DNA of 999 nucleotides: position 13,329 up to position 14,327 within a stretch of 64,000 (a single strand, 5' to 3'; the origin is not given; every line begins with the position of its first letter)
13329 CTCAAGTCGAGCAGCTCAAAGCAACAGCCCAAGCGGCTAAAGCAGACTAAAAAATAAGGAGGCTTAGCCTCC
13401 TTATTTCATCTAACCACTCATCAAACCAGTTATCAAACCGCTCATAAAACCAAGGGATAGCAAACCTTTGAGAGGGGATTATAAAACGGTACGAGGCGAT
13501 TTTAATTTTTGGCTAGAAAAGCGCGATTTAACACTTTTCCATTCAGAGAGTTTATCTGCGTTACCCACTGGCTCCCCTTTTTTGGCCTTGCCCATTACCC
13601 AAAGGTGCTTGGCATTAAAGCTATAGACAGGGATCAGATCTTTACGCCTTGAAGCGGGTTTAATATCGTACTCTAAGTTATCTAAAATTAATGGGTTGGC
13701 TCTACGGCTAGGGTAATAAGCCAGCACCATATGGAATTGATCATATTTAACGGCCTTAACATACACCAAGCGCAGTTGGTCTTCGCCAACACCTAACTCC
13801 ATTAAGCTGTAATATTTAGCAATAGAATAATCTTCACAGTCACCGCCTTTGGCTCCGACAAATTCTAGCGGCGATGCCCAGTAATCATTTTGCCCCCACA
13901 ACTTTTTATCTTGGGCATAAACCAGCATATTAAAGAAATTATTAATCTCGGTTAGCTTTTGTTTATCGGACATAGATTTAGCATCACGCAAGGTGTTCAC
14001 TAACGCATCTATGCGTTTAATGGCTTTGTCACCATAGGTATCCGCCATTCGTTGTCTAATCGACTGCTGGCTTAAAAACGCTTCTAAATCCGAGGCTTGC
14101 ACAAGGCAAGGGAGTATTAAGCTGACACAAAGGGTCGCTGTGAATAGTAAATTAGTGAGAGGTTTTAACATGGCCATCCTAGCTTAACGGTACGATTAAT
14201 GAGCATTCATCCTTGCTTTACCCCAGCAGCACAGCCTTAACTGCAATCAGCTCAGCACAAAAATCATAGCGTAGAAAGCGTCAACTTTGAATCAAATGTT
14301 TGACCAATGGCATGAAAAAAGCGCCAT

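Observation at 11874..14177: LapD reduced to its periplasmic output domain, next to a LapG-like protease and a TAXI binding protein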

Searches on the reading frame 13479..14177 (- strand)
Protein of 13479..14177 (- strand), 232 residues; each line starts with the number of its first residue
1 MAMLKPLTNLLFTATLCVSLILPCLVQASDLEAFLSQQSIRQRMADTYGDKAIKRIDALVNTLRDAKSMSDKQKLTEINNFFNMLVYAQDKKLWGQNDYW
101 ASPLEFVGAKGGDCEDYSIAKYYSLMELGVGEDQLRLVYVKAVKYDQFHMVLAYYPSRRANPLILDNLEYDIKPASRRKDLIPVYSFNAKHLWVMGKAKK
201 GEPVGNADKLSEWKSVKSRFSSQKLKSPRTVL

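Call 3: search_protein_families(library=pfam, proteins=[window:13479-14177:-], max_evalue=0.01)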
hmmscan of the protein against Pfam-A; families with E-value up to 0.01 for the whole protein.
window:13479-14177:- (232 aa): 1 family
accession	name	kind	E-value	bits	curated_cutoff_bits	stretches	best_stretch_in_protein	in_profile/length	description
PF06035.17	Peptidase_C93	-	1.1e-14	55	27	1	69-177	36-137/162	Bacterial transglutaminase-like cysteine proteinase BTLCP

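Call 4: search_protein_families(library=ncbifam, proteins=[window:13479-14177:-], max_evalue=0.01)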
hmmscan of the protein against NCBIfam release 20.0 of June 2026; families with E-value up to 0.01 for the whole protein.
window:13479-14177:- (232 aa): 1 family
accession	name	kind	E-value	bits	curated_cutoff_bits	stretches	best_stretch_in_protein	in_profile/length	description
NF045674.1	CystProtLapG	equivalog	1.8e-61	207.1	320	1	15-221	6-213/221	cysteine protease LapG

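Call 13: search_solved_structures(query=window:13479-14177:-, max_evalue=0.01, show_alignments=2)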
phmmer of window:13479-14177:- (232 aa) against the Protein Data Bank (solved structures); distinct sequences matched with E-value up to 0.01: 2.
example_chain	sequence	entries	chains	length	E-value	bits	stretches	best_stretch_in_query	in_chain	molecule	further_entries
4u65_E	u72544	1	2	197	2.2e-47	164.8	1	52-221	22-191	Putative cystine protease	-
4fgo_A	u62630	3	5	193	2.9e-42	148.1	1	37-219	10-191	Periplasmic protein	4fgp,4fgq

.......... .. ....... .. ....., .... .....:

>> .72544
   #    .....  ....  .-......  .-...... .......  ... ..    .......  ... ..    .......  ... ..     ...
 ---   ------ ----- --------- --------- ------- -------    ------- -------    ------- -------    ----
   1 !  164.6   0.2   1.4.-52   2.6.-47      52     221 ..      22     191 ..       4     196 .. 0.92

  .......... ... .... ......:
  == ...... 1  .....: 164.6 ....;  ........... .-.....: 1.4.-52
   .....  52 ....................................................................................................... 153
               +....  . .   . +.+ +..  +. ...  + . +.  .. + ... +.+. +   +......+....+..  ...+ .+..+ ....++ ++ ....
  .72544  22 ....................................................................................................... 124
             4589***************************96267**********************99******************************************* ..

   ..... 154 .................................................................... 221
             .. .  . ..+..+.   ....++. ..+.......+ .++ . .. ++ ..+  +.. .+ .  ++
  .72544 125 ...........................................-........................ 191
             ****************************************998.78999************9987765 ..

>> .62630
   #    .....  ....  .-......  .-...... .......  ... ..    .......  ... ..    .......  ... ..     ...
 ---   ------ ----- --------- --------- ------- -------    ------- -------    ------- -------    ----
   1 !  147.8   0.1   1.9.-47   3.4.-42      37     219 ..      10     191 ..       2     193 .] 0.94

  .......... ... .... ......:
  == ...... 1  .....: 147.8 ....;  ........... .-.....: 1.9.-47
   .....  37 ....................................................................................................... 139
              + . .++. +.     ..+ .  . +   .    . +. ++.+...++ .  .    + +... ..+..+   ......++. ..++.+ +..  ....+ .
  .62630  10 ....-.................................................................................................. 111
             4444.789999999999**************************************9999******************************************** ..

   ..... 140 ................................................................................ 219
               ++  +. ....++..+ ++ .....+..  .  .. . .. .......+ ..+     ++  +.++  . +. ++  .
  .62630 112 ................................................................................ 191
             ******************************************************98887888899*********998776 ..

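Call 42: find_homologous_proteins(query=window:13479-14177:-, max_evalue=1e-20)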
Query window:13479-14177:- (232 aa): 3145 proteins with E <= 1e-20 among 3305 candidates; the best 120 are listed.
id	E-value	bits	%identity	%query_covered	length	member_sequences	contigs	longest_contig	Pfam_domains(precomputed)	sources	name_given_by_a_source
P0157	1.7e-149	513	100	99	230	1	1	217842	PF06035.18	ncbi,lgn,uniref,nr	ncbi:transglutaminase-like cysteine peptidase [Motilimonas eburnea]|uniref:transglutaminase-like cys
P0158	5.3e-132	456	88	99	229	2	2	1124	PF06035.18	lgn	-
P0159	5.0e-131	453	88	99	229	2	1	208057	PF06035.18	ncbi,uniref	ncbi:transglutaminase-like cysteine peptidase [Motilimonas sp. KMU-193]|uniref:transglutaminase-like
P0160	1.5e-119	416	80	99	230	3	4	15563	PF06035.18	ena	-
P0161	1.6e-117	409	79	99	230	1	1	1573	PF06035.18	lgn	-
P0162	6.0e-117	407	85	92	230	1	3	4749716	PF06035.18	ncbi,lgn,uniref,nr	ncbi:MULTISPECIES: transglutaminase-like cysteine peptidase [unclassified Motilimonas]|uniref:transg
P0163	4.7e-96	339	66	94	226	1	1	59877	PF06035.18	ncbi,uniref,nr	ncbi:transglutaminase-like cysteine peptidase [Motilimonas pumila]|uniref:Sulfate adenylyltransferas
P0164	3.5e-95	336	66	94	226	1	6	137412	PF06035.18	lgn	-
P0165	1.2e-76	275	54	94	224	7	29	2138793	PF06035.18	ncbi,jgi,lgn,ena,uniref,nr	ncbi:transglutaminase-like cysteine peptidase [Aeromonas molluscorum]|jgi:predicted transglutaminase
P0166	2.6e-76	274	53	94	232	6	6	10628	PF06035.18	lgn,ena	-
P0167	1.2e-75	272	53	97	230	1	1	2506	PF06035.18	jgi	jgi:predicted transglutaminase-like cysteine proteinase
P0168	2.4e-75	271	55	90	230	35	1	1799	PF06035.18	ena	-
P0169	1.2e-74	269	50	100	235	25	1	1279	PF06035.18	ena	-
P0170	2.3e-74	268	53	94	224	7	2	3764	PF06035.18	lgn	-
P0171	3.1e-74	267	52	95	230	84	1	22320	PF06035.18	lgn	-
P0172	4.0e-74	267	52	96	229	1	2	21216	PF06035.18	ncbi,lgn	ncbi:MAG: transglutaminase-like cysteine peptidase [Aeromonadaceae bacterium]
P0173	8.9e-74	266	54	87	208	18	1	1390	PF06035.18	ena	-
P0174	9.0e-74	266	55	89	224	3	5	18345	PF06035.18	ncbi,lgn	ncbi:MAG: transglutaminase-like cysteine peptidase [Aeromonas sp.]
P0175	1.6e-73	265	52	89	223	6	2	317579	PF06035.18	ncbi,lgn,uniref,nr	ncbi:transglutaminase-like cysteine peptidase [Aeromonas simiae]|uniref:transglutaminase-like cystei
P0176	2.1e-73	265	54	87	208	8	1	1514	PF06035.18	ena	-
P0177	2.9e-73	264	52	93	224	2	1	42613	PF06035.18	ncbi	ncbi:MAG: transglutaminase-like cysteine peptidase [Aeromonas sp.]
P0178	4.3e-73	264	50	93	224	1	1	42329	PF06035.18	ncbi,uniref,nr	ncbi:transglutaminase-like cysteine peptidase [Aeromonas cavernicola]|uniref:Sulfate adenylyltransfe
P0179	6.1e-73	263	53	93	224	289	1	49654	PF06035.18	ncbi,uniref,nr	ncbi:transglutaminase-like cysteine peptidase [Aeromonas allosaccharophila]|uniref:transglutaminase-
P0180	2.3e-72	261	54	89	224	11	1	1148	PF06035.18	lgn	-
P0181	3.2e-72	261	53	90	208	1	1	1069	PF06035.18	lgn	-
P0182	4.8e-72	260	53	89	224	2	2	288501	PF06035.18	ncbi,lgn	ncbi:transglutaminase-like cysteine peptidase [Aeromonas crassostreae]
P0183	6.2e-72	260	52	93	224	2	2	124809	PF06035.18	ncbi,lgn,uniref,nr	ncbi:transglutaminase-like cysteine peptidase [Aeromonas australiensis]|uniref:transglutaminase-like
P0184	1.1e-71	259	49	97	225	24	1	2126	PF06035.18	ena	-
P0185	1.8e-71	258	50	94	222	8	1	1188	PF06035.18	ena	-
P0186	2.3e-71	258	51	93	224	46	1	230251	PF06035.18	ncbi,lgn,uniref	ncbi:transglutaminase-like cysteine peptidase [Aeromonas enteropelogenes]|uniref:transglutaminase-li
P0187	3.2e-71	258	51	93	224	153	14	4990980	PF06035.18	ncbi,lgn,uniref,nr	ncbi:transglutaminase-like cysteine peptidase [Aeromonas hydrophila]|uniref:transglutaminase-like cy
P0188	9.0e-71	256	51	93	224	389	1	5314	PF06035.18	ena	-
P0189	8.5e-70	253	48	100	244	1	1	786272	PF06035.18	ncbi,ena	-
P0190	1.2e-68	249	50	92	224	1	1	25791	PF06035.18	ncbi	ncbi:MAG: transglutaminase-like cysteine peptidase [Aeromonas sp.]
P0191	1.3e-66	243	55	81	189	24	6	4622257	PF06035.18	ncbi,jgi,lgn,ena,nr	ncbi:sulfate adenylyltransferase [Aeromonas caviae]|jgi:predicted transglutaminase-like cysteine pro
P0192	4.8e-65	237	55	78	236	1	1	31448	PF06035.18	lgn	-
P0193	3.2e-64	235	53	81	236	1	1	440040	PF06035.18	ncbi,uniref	ncbi:transglutaminase-like cysteine peptidase [Vibrio sp. TRT 1302]|uniref:transglutaminase-like cys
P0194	3.3e-64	235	53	81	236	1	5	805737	PF06035.18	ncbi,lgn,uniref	ncbi:transglutaminase-like cysteine peptidase [Vibrio sinaloensis]|uniref:transglutaminase-like cyst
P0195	3.3e-64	235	53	81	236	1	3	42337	PF06035.18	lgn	-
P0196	3.4e-64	235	54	78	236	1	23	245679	PF06035.18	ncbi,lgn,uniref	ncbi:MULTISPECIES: transglutaminase-like cysteine peptidase [unclassified Vibrio]|uniref:transglutam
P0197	3.5e-64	235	53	81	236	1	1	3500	PF06035.18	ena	-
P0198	3.9e-64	234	53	83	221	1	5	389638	PF06035.18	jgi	-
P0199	3.9e-64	234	53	83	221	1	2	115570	PF06035.18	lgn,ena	-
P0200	8.6e-64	233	54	78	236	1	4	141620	PF06035.18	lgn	-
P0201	1.7e-63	232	50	90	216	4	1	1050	PF06035.18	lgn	-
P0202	3.6e-63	231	50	91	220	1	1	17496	PF06035.18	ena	-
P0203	3.7e-63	231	49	93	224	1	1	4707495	PF06035.18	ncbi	-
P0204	6.4e-63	230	48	92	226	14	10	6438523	PF06035.18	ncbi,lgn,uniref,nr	ncbi:conserved hypothetical protein [Vibrio nigripulchritudo MADA3029]|uniref:Sulfate adenylyltransf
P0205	7.9e-63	230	46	94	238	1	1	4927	PF06035.18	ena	-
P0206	4.1e-62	228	51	84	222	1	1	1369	PF06035.18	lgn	-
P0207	5.0e-62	227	48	91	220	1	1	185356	PF06035.18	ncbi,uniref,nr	ncbi:transglutaminase-like cysteine peptidase [Vibrio hepatarius]|uniref:transglutaminase-like cyste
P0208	9.8e-62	227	48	84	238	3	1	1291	PF06035.18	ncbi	-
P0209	1.1e-61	226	52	85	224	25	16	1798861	PF06035.18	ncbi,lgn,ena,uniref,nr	ncbi:transglutaminase-like cysteine peptidase [Plesiomonas shigelloides]|uniref:Sulfate adenylyltran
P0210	1.2e-61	226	47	93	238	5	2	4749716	PF06035.18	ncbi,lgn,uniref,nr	ncbi:transglutaminase-like cysteine peptidase [Motilimonas sp. E26]|uniref:transglutaminase-like cys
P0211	1.3e-61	226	53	85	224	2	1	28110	PF06035.18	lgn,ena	-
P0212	1.4e-61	226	48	91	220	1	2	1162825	PF06035.18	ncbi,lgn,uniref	ncbi:transglutaminase-like cysteine peptidase [Vibrio pectenicida]|uniref:transglutaminase-like cyst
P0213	1.7e-61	226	49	84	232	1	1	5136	PF06035.18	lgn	-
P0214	1.9e-61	226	53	78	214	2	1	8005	PF06035.18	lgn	-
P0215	2.0e-61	226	48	89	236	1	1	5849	PF06035.18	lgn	-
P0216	2.0e-61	225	52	81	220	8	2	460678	PF06035.18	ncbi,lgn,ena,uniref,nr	ncbi:transglutaminase-like cysteine peptidase [Vibrio tetraodonis]|uniref:transglutaminase-like cyst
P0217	2.0e-61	225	47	91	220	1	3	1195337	PF06035.18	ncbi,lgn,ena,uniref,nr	ncbi:sulfate adenylyltransferase [Vibrio pectenicida]|uniref:Sulfate adenylyltransferase n=1 Tax=Vib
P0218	2.3e-61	225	49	90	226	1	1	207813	PF06035.18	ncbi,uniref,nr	ncbi:sulfate adenylyltransferase [Vibrio sp. S9_S30]|uniref:transglutaminase-like cysteine peptidase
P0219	3.7e-61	225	46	97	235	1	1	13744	PF06035.18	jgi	-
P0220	4.3e-61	224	52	81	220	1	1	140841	PF06035.18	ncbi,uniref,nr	ncbi:sulfate adenylyltransferase [Vibrio zhanjiangensis]|uniref:Sulfate adenylyltransferase n=1 Tax=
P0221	4.4e-61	224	51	85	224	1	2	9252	PF06035.18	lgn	-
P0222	4.5e-61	224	48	90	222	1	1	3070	PF06035.18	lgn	-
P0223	5.9e-61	224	52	81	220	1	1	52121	PF06035.18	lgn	-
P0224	6.0e-61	224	52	81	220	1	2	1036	PF06035.18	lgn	-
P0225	7.7e-61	224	53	84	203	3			PF06035.18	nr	nr:transglutaminase-like cysteine peptidase [Vibrio agarilyticus]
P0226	1.2e-60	223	50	90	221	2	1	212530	PF06035.18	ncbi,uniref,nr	ncbi:transglutaminase-like cysteine peptidase [Photobacterium sp. 1_MG-2023]|uniref:transglutaminase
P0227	1.9e-60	222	51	82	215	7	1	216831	PF06035.18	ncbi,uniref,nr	ncbi:transglutaminase-like cysteine peptidase [Photobacterium sp. WH24]|uniref:transglutaminase-like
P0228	2.6e-60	222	49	91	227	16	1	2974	PF06035.18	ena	-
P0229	2.6e-60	222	51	83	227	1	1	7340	PF06035.18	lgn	-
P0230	3.5e-60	221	52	82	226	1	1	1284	PF06035.18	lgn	-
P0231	4.2e-60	221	51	83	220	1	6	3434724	PF06035.18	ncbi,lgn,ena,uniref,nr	ncbi:transglutaminase-like cysteine peptidase [Vibrio tritonius]|uniref:transglutaminase-like cystei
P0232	4.2e-60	221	49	84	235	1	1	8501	PF06035.18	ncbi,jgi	ncbi:MAG: putative transglutaminase-like cysteine proteinase [Shewanella sp.]|jgi:predicted transglu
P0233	4.3e-60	221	51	83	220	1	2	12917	PF06035.18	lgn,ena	-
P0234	5.2e-60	221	46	95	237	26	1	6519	PF06035.18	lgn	-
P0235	5.3e-60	221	53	78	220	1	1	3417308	PF06035.18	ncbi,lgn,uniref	ncbi:transglutaminase-like cysteine peptidase [Vibrio tritonius]|uniref:transglutaminase-like cystei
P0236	5.5e-60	221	51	83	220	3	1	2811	PF06035.18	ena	-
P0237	5.6e-60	221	45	94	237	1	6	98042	PF06035.18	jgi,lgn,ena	jgi:predicted transglutaminase-like cysteine proteinase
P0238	5.8e-60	221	46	94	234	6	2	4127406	PF06035.18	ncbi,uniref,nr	ncbi:transglutaminase-like cysteine peptidase [Shewanella dokdonensis]|uniref:Transglutaminase-like 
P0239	6.3e-60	221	53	78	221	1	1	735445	PF06035.18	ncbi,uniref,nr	ncbi:transglutaminase-like cysteine peptidase [Vibrio maerlii]|uniref:transglutaminase-like cysteine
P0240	6.6e-60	221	47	90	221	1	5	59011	PF06035.18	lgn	-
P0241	6.7e-60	221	45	93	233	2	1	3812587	PF06035.18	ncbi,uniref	ncbi:transglutaminase-like cysteine peptidase [Shewanella yunxiaonensis]|uniref:transglutaminase-lik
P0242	9.2e-60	220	45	94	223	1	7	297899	PF06035.18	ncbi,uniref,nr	ncbi:transglutaminase-like cysteine peptidase [Colwellia sp. 4_MG-2023]|uniref:transglutaminase-like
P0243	1.6e-59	219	47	94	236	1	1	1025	PF06035.18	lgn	-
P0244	1.8e-59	219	48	83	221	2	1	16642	PF06035.18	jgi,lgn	-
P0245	2.2e-59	219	45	92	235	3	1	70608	PF06035.18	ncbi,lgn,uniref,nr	ncbi:transglutaminase-like cysteine peptidase [Shewanella waksmanii]|uniref:transglutaminase-like cy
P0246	2.2e-59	219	46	93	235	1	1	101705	PF06035.18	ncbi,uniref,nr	ncbi:transglutaminase-like cysteine peptidase [Shewanella sp. AS1]|uniref:transglutaminase-like cyst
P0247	2.2e-59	219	45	94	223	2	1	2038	PF06035.18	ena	-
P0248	2.4e-59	219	43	99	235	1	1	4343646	PF06035.18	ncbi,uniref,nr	ncbi:transglutaminase-like cysteine peptidase [Shewanella youngdeokensis]|uniref:Transglutaminase-li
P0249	3.0e-59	218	42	94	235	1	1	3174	PF06035.18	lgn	-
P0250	3.3e-59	218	43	97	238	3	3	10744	PF06035.18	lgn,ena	-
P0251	4.4e-59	218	48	84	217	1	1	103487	PF06035.18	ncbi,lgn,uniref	ncbi:transglutaminase-like cysteine peptidase [Shewanella maritima]|uniref:transglutaminase-like cys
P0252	4.7e-59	218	51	81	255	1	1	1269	PF06035.18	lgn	-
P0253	4.8e-59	218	50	82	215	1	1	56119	PF06035.18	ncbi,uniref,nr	ncbi:transglutaminase-like cysteine peptidase [Photobacterium sp. 2_MG-2023]|uniref:transglutaminase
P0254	4.9e-59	218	48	84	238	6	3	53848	PF06035.18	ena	-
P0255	5.2e-59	218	54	72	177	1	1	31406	PF06035.18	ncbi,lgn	-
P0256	5.5e-59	218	44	96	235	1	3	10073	PF06035.18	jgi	-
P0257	7.9e-59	217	45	88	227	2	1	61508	PF06035.18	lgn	-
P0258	8.3e-59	217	46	90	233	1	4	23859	PF06035.18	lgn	-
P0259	8.8e-59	217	52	78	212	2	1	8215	PF06035.18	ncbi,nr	ncbi:transglutaminase-like cysteine peptidase [Photobacterium sp. BZF1]|nr:transglutaminase-like cys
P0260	1.1e-58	217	47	94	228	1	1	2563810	PF06035.18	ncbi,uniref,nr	ncbi:transglutaminase-like cysteine peptidase [Zobellella maritima]|uniref:transglutaminase-like cys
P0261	1.8e-58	216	44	92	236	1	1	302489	PF06035.18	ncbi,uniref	ncbi:transglutaminase-like cysteine peptidase [Paraglaciecola sp. 2405UD69-4]|uniref:transglutaminas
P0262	2.0e-58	216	42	94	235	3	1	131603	PF06035.18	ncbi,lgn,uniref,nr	ncbi:transglutaminase-like cysteine peptidase [Shewanella algidipiscicola]|uniref:transglutaminase-l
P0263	2.1e-58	216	45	94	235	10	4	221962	PF06035.18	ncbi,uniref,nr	ncbi:transglutaminase-like cysteine peptidase [Shewanella insulae]|uniref:transglutaminase-like cyst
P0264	2.2e-58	216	42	94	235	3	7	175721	PF06035.18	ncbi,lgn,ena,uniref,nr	ncbi:transglutaminase-like cysteine peptidase [Shewanella colwelliana]|uniref:transglutaminase-like 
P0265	2.7e-58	215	44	92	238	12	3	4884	PF06035.18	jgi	jgi:predicted transglutaminase-like cysteine proteinase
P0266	2.8e-58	215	45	95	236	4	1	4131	PF06035.18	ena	-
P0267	3.3e-58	215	48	88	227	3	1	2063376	PF06035.18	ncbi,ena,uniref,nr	ncbi:transglutaminase-like cysteine peptidase [uncultured Vibrio sp.]|uniref:transglutaminase-like c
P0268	3.6e-58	215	45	94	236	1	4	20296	PF06035.18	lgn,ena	-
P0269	3.6e-58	215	47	84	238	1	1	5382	PF06035.18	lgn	-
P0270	3.9e-58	215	44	94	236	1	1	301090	PF06035.18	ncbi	ncbi:transglutaminase-like cysteine peptidase [Paraglaciecola aestuariivivens]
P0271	4.3e-58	215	46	87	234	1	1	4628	PF06035.18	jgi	jgi:predicted transglutaminase-like cysteine proteinase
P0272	4.6e-58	215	49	83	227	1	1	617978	PF06035.18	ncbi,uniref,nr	ncbi:transglutaminase-like cysteine peptidase [Vibrio sp. J1-1]|uniref:transglutaminase-like cystein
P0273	5.0e-58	214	41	97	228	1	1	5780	PF06035.18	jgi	-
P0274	5.0e-58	214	44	92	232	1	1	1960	PF06035.18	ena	-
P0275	5.2e-58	214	45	95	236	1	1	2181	PF06035.18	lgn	-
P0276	5.2e-58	214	45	95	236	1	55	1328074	PF06035.18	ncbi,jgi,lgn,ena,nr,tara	ncbi:MAG: hypothetical protein AXW17_03845 [Colwellia sp. Phe_37]|jgi:predicted transglutaminase-lik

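Call 43: find_encoding_contigs(protein=P0210, flank=10000, max_places=4)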
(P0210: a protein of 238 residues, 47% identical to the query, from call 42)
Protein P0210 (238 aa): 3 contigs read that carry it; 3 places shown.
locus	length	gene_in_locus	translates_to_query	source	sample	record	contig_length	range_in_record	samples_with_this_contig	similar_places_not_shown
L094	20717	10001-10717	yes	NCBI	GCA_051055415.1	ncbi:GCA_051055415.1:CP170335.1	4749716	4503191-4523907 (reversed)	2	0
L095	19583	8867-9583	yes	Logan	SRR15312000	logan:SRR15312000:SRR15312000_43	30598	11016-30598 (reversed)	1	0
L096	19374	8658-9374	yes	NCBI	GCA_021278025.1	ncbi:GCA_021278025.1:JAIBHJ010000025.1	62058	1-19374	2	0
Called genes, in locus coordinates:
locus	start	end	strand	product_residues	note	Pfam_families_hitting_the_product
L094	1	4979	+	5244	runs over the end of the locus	PF03160:Calx-beta (faint), PF10989:DUF2808 (faint), PF20579:LapA, PF20682:Hanta_Gc_C (faint), PF22863:TraI_middle (faint), PF20579:LapA, PF13519:VWA_2, PF00353:HemolysinCabind (weak)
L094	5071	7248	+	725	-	PF00664:ABC_membrane, PF00005:ABC_tran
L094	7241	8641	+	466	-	PF25917:BSH_RND (weak), PF25984:BSH_YknX (weak), PF25994:HH_AprE, PF26002:Beta-barrel_AprE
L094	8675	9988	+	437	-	PF02321:OEP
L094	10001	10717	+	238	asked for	PF06035:Peptidase_C93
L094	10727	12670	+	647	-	PF00990:GGDEF, PF00563:EAL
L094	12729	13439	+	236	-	PF04402:SIMPL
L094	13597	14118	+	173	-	PF07963:N_methyl (weak), PF12019:GspH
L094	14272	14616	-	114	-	PF28146:TapY2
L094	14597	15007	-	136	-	PF07963:N_methyl, PF16732:ComP_DUS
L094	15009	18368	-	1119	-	PF27621:DUF8355, PF05567:T4P_PilY1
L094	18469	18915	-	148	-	PF14341:PilX_N (weak)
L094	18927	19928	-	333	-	PF16074:PilW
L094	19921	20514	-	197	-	-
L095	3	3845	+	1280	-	?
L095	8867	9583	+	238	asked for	PF06035:Peptidase_C93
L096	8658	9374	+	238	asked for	PF06035:Peptidase_C93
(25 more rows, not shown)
